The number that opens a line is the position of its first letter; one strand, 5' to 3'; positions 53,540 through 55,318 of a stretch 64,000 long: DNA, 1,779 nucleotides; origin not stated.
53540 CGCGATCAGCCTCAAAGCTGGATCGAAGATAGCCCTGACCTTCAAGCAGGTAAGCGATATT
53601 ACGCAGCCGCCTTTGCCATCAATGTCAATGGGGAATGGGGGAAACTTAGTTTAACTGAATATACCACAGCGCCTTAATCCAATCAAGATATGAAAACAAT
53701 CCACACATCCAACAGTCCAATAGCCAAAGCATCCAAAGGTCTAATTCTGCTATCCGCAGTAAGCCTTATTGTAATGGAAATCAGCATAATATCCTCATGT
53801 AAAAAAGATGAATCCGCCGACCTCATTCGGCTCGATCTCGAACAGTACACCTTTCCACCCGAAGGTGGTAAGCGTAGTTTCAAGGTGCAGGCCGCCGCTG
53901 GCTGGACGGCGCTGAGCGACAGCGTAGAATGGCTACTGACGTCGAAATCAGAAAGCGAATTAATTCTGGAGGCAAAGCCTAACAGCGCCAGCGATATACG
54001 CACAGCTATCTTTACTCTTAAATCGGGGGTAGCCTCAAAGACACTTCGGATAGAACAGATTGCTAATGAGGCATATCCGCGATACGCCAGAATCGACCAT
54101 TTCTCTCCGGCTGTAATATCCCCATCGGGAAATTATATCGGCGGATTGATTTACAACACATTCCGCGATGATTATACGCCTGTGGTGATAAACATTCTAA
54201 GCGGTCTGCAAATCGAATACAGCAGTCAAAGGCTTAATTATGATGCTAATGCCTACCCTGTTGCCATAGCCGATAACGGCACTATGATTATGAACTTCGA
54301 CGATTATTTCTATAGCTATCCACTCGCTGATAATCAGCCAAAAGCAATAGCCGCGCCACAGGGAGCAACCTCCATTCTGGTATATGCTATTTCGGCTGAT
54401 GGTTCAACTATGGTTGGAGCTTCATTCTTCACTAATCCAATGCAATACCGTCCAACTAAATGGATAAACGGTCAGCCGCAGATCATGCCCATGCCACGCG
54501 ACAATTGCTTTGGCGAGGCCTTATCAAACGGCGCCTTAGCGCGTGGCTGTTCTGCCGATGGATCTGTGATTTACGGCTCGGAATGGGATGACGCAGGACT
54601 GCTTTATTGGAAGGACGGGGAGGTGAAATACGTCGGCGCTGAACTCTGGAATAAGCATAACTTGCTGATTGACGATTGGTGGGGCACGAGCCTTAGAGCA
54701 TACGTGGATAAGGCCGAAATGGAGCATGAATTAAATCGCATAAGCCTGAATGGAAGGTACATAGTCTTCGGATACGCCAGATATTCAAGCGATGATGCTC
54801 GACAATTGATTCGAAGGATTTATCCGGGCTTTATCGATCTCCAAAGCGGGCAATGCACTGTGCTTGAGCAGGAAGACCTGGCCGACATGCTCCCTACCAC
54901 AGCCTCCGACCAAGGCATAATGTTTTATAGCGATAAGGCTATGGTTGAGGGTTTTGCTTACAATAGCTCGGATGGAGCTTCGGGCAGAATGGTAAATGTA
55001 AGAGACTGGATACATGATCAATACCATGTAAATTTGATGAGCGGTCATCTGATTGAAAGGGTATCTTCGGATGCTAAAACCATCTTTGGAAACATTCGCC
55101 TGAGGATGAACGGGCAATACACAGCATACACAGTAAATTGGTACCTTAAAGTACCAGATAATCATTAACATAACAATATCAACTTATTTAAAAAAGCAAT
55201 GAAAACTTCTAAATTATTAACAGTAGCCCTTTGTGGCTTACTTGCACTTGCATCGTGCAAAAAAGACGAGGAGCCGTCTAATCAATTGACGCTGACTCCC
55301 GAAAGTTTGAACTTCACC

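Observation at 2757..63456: Abundant family of nested palindromic intergenic elements with a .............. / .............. core and heptad-repeat arms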

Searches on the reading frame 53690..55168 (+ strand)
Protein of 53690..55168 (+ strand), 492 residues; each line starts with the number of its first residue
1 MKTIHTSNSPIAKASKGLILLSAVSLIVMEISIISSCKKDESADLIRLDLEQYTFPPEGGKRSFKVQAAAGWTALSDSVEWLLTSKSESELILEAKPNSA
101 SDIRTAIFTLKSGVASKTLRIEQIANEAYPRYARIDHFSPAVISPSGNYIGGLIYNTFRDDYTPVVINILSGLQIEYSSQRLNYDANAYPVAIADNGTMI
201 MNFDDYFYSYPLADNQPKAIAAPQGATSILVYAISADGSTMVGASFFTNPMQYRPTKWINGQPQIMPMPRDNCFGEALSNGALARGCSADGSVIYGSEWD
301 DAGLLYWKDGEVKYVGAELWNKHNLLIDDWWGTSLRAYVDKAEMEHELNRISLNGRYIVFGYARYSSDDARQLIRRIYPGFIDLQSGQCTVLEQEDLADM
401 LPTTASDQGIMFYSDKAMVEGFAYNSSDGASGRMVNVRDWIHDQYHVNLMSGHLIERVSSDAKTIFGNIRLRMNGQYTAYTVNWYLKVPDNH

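Call 60: search_protein_families(library=pfam, proteins=[window:53690-55168:+], max_evalue=0.01)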
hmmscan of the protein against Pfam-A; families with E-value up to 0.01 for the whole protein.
window:53690-55168:+ (492 aa): 1 family
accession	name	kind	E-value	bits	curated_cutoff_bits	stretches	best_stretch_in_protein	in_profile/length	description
PF13004.13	BACON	-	0.00021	21.6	25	1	74-123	4-60/61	Putative binding domain, N-terminal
